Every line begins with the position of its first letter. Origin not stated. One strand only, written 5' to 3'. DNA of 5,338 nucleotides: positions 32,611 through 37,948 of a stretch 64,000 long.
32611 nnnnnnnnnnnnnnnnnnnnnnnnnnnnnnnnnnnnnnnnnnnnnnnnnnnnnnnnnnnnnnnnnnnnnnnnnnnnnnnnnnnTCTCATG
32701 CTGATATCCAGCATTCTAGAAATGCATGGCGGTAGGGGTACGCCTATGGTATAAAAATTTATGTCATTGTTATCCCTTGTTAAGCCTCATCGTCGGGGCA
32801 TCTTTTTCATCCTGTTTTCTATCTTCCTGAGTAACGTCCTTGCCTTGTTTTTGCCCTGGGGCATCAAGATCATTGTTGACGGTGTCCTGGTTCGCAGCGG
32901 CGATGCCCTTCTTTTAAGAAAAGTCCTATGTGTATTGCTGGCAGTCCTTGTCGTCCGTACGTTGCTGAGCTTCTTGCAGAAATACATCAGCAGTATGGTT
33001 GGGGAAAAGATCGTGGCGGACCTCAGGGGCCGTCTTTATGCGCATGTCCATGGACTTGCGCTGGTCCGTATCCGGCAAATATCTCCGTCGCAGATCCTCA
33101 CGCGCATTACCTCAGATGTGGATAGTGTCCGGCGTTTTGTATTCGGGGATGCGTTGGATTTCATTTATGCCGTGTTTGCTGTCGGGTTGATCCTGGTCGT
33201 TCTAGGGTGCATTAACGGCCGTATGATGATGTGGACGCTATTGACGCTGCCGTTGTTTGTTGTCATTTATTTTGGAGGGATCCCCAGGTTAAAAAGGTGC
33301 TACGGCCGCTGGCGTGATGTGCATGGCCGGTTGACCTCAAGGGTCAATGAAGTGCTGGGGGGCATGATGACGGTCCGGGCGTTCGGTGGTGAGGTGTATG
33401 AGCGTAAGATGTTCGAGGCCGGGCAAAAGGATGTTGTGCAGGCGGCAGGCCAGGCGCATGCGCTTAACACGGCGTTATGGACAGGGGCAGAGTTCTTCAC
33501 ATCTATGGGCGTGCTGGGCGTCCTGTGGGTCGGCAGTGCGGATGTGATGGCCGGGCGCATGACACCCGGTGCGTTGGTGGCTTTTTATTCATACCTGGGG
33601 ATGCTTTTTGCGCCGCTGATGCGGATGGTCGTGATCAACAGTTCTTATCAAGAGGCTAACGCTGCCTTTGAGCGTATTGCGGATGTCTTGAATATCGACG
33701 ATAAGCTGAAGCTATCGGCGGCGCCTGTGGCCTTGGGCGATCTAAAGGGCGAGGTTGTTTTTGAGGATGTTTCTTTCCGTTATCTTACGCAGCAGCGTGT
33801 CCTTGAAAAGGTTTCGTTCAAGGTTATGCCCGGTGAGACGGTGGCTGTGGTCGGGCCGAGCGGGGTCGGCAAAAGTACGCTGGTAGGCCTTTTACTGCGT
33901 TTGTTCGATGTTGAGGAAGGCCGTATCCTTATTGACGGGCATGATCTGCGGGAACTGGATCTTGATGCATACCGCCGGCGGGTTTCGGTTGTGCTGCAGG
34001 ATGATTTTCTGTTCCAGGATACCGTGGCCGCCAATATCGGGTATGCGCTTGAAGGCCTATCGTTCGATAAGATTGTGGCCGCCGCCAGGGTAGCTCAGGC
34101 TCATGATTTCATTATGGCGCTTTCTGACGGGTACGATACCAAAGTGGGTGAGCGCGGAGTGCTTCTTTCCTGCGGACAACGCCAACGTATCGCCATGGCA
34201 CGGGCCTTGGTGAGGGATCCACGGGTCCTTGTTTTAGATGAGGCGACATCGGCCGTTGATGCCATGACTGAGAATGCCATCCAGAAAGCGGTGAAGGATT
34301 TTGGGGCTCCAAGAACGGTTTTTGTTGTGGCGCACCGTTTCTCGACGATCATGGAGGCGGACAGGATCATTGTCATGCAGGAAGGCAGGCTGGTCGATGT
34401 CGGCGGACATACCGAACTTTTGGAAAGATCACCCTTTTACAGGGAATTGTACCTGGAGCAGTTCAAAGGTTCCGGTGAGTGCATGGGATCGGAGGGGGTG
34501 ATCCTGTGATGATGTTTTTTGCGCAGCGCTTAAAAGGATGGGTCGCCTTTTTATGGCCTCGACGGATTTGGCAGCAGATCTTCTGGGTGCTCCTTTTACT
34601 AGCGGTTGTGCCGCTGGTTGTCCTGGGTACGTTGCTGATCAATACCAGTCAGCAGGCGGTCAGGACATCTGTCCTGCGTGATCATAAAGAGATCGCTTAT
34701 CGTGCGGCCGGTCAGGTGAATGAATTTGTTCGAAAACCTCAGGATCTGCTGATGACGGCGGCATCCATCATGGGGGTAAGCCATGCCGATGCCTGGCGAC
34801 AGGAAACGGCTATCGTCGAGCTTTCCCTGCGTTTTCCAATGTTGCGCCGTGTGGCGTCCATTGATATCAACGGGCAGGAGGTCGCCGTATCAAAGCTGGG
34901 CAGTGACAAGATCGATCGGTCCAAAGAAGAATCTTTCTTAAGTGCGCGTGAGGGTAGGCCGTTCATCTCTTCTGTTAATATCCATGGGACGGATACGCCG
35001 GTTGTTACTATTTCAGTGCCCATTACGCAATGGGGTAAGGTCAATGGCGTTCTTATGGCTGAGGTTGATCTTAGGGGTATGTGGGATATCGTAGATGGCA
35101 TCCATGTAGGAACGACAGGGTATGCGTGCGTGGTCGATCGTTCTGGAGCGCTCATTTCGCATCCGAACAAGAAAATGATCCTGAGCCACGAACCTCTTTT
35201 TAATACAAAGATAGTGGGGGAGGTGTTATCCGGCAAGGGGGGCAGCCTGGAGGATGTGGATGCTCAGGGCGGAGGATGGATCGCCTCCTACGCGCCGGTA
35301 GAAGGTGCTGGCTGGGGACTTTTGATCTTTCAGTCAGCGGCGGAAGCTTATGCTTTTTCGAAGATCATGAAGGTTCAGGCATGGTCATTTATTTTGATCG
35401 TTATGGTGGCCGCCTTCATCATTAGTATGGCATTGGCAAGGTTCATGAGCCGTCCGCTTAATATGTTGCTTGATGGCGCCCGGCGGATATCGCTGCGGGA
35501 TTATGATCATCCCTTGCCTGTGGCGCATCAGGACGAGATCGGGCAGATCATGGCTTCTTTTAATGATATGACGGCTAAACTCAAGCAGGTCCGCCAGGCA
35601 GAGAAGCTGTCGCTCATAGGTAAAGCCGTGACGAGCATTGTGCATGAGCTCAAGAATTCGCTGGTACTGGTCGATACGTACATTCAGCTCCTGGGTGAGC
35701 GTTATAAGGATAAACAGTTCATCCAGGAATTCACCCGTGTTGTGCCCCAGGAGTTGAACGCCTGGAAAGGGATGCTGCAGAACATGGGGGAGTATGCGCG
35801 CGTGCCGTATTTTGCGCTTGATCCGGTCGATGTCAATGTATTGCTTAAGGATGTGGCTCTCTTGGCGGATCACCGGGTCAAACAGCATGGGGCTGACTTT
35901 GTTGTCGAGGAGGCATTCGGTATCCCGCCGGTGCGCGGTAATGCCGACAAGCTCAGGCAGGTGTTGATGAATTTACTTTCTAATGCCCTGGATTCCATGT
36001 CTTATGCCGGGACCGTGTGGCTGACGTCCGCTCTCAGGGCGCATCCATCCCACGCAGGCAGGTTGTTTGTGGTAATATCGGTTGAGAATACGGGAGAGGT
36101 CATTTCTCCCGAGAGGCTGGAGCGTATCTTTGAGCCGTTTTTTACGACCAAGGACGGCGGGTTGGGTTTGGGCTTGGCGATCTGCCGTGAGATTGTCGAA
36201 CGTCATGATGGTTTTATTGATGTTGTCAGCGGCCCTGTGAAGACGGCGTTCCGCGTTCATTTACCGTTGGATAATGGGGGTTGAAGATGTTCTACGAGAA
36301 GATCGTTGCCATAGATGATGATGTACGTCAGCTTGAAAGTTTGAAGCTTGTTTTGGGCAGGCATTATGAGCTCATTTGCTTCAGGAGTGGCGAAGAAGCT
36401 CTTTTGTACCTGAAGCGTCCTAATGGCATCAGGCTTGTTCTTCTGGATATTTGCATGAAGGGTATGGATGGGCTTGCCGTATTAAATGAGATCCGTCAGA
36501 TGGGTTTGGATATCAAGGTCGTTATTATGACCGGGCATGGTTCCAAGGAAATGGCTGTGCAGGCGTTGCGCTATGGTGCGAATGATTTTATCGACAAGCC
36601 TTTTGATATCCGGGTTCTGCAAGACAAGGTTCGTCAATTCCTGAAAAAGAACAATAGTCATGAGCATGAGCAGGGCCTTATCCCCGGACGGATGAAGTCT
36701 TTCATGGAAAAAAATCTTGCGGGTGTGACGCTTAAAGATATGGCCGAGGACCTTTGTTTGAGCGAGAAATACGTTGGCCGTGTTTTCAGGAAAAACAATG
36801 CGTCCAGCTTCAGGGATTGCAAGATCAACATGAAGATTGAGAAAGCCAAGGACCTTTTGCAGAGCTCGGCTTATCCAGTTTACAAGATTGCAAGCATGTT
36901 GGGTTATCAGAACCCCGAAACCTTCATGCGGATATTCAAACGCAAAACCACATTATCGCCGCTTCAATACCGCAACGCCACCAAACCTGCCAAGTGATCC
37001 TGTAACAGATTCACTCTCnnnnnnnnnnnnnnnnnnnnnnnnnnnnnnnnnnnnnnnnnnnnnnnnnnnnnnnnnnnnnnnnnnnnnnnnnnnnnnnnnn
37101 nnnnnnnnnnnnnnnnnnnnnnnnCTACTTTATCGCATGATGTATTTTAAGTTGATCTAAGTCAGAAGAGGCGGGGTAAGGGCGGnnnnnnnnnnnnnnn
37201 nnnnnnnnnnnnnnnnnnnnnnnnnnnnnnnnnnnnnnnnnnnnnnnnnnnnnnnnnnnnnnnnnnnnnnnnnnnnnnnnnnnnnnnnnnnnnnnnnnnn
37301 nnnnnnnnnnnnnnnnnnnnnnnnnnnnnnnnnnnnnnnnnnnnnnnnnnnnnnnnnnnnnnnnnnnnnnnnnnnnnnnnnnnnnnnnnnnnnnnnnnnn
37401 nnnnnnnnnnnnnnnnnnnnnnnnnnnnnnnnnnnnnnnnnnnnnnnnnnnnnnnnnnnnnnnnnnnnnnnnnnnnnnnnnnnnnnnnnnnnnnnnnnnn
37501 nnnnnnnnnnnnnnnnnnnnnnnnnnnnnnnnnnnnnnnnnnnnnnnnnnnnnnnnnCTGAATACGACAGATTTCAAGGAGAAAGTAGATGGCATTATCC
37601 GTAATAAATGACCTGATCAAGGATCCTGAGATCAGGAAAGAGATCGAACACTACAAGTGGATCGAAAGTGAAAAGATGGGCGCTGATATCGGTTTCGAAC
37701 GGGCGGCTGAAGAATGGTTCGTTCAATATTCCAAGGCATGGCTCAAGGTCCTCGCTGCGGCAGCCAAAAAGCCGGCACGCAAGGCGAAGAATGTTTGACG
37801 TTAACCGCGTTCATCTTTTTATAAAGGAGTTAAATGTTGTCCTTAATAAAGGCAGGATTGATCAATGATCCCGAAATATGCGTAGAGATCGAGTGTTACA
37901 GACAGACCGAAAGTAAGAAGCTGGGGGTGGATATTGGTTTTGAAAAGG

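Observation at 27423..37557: Produce, export, sense and re-import module around an rSAM/SPASM maturase, resembling a RiPP-derived metallophore or signal locus with no annotated precursor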

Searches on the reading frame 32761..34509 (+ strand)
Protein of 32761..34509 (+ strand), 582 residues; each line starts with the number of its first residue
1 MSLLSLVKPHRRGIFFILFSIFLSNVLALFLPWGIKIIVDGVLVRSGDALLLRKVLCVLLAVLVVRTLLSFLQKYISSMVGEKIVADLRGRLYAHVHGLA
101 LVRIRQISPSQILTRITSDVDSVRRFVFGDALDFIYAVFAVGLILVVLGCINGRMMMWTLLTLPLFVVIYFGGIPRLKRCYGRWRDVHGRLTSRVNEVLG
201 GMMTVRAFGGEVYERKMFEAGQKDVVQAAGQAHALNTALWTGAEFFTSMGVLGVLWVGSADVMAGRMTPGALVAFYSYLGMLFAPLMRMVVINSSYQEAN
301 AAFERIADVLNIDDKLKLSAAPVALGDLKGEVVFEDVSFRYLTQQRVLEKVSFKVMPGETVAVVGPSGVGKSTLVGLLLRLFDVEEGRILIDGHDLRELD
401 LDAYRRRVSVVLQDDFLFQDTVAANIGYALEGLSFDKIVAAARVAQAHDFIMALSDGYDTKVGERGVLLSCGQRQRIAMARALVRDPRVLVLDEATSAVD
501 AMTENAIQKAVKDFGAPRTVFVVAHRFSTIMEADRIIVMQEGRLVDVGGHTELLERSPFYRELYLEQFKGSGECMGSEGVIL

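Call 3: search_protein_families(library=pfam, proteins=[window:32761-34509:+])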
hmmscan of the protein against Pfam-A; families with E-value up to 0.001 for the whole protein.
window:32761-34509:+ (582 aa): 5 families
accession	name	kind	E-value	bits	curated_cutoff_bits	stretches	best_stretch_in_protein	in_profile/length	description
PF00664.28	ABC_membrane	-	2.9e-39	135.9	28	1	14-286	1-274/274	ABC transporter transmembrane region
PF00005.33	ABC_tran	-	1.5e-31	110.3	25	1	348-497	1-137/137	ABC transporter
PF13191.12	AAA_16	-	3.8e-05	24.7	32.6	1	357-517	24-162/167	AAA ATPase domain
PF02463.25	SMC_N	-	0.00033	20.6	40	0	468-540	136-212/220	RecF/RecN/SMC N terminal domain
PF03193.22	RsgA_GTPase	-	0.00045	20.5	30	1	346-381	95-129/174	RsgA GTPase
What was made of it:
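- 32761..34509 (+): Fused ABC exporter (transmembrane domain plus nucleotide-binding domain) without a peptidase domain. Probable exporter of the modified peptide. ABC_membrane 2.9e-39 and ABC_tran 1.5e-31 (call 3).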

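Call 4: search_protein_families(library=ncbifam, proteins=[window:32761-34509:+])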
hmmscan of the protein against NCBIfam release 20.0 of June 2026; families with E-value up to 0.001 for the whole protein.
window:32761-34509:+ (582 aa): 186 families (the best 25 are shown)
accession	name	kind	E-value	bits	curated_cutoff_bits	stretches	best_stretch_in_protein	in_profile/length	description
TIGR02204.1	MsbA_rel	hypoth_equivalog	9.2e-131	437.3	780.4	1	3-568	9-576/576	ABC transporter, permease/ATP-binding protein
NF052233.1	CphA_assoc_ABC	equivalog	9.8e-123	411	880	1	6-569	178-745/766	cyanophycin metabolism-associated ABC transporter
TIGR01846.1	type_I_sec_HlyB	subfamily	4.2e-120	402.1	725.55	1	17-567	145-692/694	type I secretion system permease/ATPase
TIGR02203.1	MsbA_lipidA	equivalog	2.8e-116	389.3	602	1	2-569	4-571/572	lipid A export permease/ATP-binding protein MsbA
NF045513.1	HepA_fam_ABC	equivalog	4.6e-110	368.8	725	1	54-557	96-599/610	heterocyst formation ABC transporter subunit HepA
TIGR00958.1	3a01208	subfamily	4.2e-109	365.8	874.6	1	2-563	151-710/711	antigen peptide transporter 2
NF008381.0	PRK11176.1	equivalog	6.4e-105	351.7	867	1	5-569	18-581/582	lipid A ABC transporter ATP-binding protein/permease MsbA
NF010178.0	PRK13657.1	equivalog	1.7e-93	314.1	733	1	92-567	95-570/588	glucan ABC transporter ATP-binding protein/ permease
TIGR03796.1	NHLM_micro_ABC1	equivalog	7.6e-93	312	853.3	1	3-563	145-708/710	NHLP family bacteriocin export ABC transporter peptidase/permease/ATPase subunit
TIGR03375.1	type_I_sec_LssB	subfamily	9.6e-93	311.7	693.1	1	7-555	144-690/696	type I secretion system permease/ATPase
NF008055.0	PRK10789.1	equivalog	9.3e-89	298.4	845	1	22-567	26-571/590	SmdA family multidrug ABC transporter permease/ATP-binding protein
TIGR03797.1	NHLM_micro_ABC2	equivalog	9.8e-84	282.1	709.4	1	7-565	131-683/686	NHLP bacteriocin export ABC transporter permease/ATPase subunit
TIGR01193.1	bacteriocin_ABC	subfamily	2.7e-80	270.8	523.85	1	3-564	147-706/708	peptide cleavage/export ABC transporter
TIGR01842.1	type_I_sec_PrtD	subfamily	5.6e-78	262.8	510.15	1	12-555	6-542/544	type I secretion system permease/ATPase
TIGR02857.1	CydD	equivalog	3.5e-77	260.5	435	1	16-539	7-529/529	thiol reductant ABC exporter subunit CydD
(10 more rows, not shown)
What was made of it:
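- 32761..34509 (+): MsbA/HlyB-like by NCBIfam (call 4).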

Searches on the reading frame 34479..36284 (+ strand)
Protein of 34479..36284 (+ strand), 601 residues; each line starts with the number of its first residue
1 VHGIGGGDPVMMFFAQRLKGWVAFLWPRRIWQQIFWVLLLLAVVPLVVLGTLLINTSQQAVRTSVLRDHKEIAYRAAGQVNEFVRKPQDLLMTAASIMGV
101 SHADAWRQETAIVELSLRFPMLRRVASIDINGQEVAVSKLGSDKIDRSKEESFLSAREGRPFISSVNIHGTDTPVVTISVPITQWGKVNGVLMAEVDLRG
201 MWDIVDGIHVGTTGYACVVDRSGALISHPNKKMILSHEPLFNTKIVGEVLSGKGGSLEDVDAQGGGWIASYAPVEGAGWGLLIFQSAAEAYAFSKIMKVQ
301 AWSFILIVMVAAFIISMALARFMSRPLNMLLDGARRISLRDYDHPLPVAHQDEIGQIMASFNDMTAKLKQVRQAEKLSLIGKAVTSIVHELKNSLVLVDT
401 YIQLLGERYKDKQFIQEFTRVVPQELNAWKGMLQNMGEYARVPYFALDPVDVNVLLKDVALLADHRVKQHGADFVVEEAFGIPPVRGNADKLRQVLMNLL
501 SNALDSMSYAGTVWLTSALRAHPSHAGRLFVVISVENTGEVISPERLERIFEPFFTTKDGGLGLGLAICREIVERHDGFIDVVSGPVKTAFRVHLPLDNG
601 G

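Call 3: search_protein_families(library=pfam, proteins=[window:34479-36284:+])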
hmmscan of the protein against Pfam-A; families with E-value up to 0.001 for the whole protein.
window:34479-36284:+ (601 aa): 4 families
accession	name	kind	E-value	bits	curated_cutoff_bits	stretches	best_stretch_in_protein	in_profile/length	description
PF02743.24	dCache_1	-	4.7e-25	88.9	45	1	60-283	2-239/240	Cache domain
PF02518.31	HATPase_c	-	2e-23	83.4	26.4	1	487-598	1-110/111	Histidine kinase-, DNA gyrase B-, and HSP90-like ATPase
PF00672.30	HAMP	-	8.4e-12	45.7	25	1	319-370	2-53/53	HAMP domain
PF17201.10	Cache_3-Cache_2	-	1.3e-05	25.1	27.7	1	158-294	145-293/299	Cache 3/Cache 2 fusion domain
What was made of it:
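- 34509..36284 (+): Sensor histidine kinase with a periplasmic dCache domain, HAMP and a kinase core. The longest ORF starts at GTG 34479; the likely start is ATG 34509. dCache_1 4.7e-25, HAMP and HATPase_c (call 3).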

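Call 4: search_protein_families(library=ncbifam, proteins=[window:34479-36284:+])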
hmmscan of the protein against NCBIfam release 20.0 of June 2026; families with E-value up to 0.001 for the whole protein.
window:34479-36284:+ (601 aa): 76 families (the best 25 are shown)
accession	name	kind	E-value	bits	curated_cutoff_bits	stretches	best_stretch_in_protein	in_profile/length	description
NF008468.0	PRK11360.1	equivalog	4.9e-56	190.3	646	2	369-599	385-610/616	two-component system sensor histidine kinase AtoS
NF007688.0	PRK10364.1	equivalog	5.4e-35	121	479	1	369-597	229-451/460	two-component system sensor histidine kinase ZraS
NF010411.0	PRK13837.1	equivalog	5.1e-33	114.1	647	1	370-598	440-676/828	two-component system VirA-like sensor kinase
NF033092.0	HK_WalK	equivalog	4e-29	101.6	725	2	384-587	376-583/594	cell wall metabolism sensor histidine kinase WalK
NF053867.1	SprKinKinDBac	equivalog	6.7e-29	100.7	775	1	368-598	274-498/500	sporulation kinase KinD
NF046044.1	PnpS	equivalog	8.5e-26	90.9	400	1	385-596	175-390/390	two-component system histidine kinase PnpS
NF052574.1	HisKinEspCMyxo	equivalog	2.6e-25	88.7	1200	1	351-596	385-636/785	serine histidine kinase EspC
NF047496.1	HK_LIC11548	equivalog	3.7e-24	85.4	750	1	303-597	279-589/589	LIC_11548 family sensor histidine kinase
NF012163.2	BaeS_SmeS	equivalog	6.1e-24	84.8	500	1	292-587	157-447/457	sensor histidine kinase efflux regulator BaeS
TIGR01386.1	cztS_silS_copS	subfamily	9.1e-24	84.2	292.55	1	291-596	157-457/457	heavy metal sensor histidine kinase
NF038348.1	T2SS_HK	subfamily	1.4e-23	83.2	450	1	469-597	450-573/574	histidine kinase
NF008312.0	PRK11100.1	equivalog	1.9e-23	83.1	356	1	300-586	183-462/477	two-component system sensor histidine kinase CreC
NF047466.1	hybrid_RR_LvrB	exception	2.9e-22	79.3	500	1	369-596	141-375/377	hybrid histidine kinase/response regulator LvrB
NF058527.1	HistKinChvGCaul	equivalog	6.3e-22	78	740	1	303-581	231-511/535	two-component sensor histidine kinase ChvG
NF046020.1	HisKinCckABruc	equivalog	9.2e-22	76.7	1000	1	366-596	466-706/868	cell cycle histidine kinase CckA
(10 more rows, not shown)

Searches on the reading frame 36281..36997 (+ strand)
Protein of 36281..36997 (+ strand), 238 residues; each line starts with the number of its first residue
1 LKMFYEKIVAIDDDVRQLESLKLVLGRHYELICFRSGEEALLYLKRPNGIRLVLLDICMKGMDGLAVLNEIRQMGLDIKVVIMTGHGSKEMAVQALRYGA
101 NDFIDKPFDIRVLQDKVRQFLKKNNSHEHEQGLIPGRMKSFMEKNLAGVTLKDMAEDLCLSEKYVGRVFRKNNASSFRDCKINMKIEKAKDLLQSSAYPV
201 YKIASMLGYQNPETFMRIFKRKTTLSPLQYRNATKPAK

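Call 3: search_protein_families(library=pfam, proteins=[window:36281-36997:+])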
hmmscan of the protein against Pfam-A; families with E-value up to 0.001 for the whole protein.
window:36281-36997:+ (238 aa): 3 families
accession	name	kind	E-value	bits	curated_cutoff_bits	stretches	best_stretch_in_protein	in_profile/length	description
PF00072.30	Response_reg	-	4.5e-24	85.2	30.2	1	8-117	1-110/111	Response regulator receiver domain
PF12833.13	HTH_18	-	3.7e-15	56.4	33.6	1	154-232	1-79/80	Helix-turn-helix domain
PF00165.29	HTH_AraC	-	4e-10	40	26.6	1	200-232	11-42/42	Bacterial regulatory helix-turn-helix proteins, AraC family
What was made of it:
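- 36281..36997 (+): Response regulator with an AraC-type DNA-binding output. Response_reg 4.5e-24, HTH_18 3.7e-15 (call 3).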

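Call 4: search_protein_families(library=ncbifam, proteins=[window:36281-36997:+])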
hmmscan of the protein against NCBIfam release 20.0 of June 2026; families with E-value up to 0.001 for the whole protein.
window:36281-36997:+ (238 aa): 120 families (the best 25 are shown)
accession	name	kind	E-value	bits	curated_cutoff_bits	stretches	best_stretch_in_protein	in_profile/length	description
NF006900.1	PRK09390.1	equivalog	3.6e-22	78.9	255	1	7-165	6-174/203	response regulator FixJ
NF041946.1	LuxO_transreg_Vib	equivalog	1.8e-19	69.9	800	1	35-131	27-122/463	quorum-sensing sigma-54 dependent transcriptional regulator LuxO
NF007689.0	PRK10365.1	equivalog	1.7e-18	66.7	760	1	7-131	7-131/441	sigma-54-dependent response regulator transcription factor ZraR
NF008469.0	PRK11361.1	equivalog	1.6e-17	63.4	714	1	8-124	9-123/461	acetoacetate metabolism transcriptional regulator AtoC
NF051870.1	NAssimRespRegNtrX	equivalog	2.2e-17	63.1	600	1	9-148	5-143/452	nitrogen assimilation response regulator NtrX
NF040749.1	tetrathio_RR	equivalog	2.7e-17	63.1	290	1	9-159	3-159/191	tetrathionate respiration response regulator TtrR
NF047793.1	ResRegPgtA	equivalog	1.4e-16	60.4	650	1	6-126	6-126/414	two-component system response regulator PgtA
NF040689.1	MtrAB_MtrA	equivalog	2e-16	60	300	1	8-131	1-123/219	MtrAB system response regulator MtrA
NF053854.1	RespRegPhoBBctds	equivalog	2.3e-16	59.8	270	1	8-130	1-124/225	two-component system response regulator PhoB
NF008199.0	PRK10955.1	equivalog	2.4e-15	57.1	341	1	6-131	2-125/232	envelope stress response regulator transcription factor CpxR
NF011695.0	PRK15115.1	equivalog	4.4e-15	55.4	763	1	7-127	8-128/445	two-component system response regulator GlrR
TIGR01818.1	ntrC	equivalog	5.5e-15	55.1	558.6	1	11-126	4-119/463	nitrogen regulation protein NR(I)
NF007860.0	PRK10572.1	equivalog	5.6e-15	55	208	1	139-235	189-286/292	arabinose operon transcriptional regulator AraC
NF008176.1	PRK10923.1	equivalog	5.8e-15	54.8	620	1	11-131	9-125/469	nitrogen regulation protein NR(I)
NF049963.1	RespRegFlgRCampy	domain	6.5e-15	54.9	750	1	8-122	3-116/429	fla regulon two-component system response regulator FlgR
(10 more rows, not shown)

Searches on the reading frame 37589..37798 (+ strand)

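Call 18: search_protein_families(library=ncbifam, proteins=[window:37589-37798:+], max_evalue=10)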
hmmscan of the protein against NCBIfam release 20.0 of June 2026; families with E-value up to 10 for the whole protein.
window:37589-37798:+ (69 aa): 0 families

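Call 19: search_protein_families(library=pfam, proteins=[window:37589-37798:+], max_evalue=10)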
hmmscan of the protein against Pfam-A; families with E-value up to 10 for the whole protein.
window:37589-37798:+ (69 aa): 1 family
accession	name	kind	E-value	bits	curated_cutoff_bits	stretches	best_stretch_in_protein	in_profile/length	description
PF13224.11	DUF4032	-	0.0047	17.3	23.8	1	11-45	126-160/163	Domain of unknown function (DUF4032)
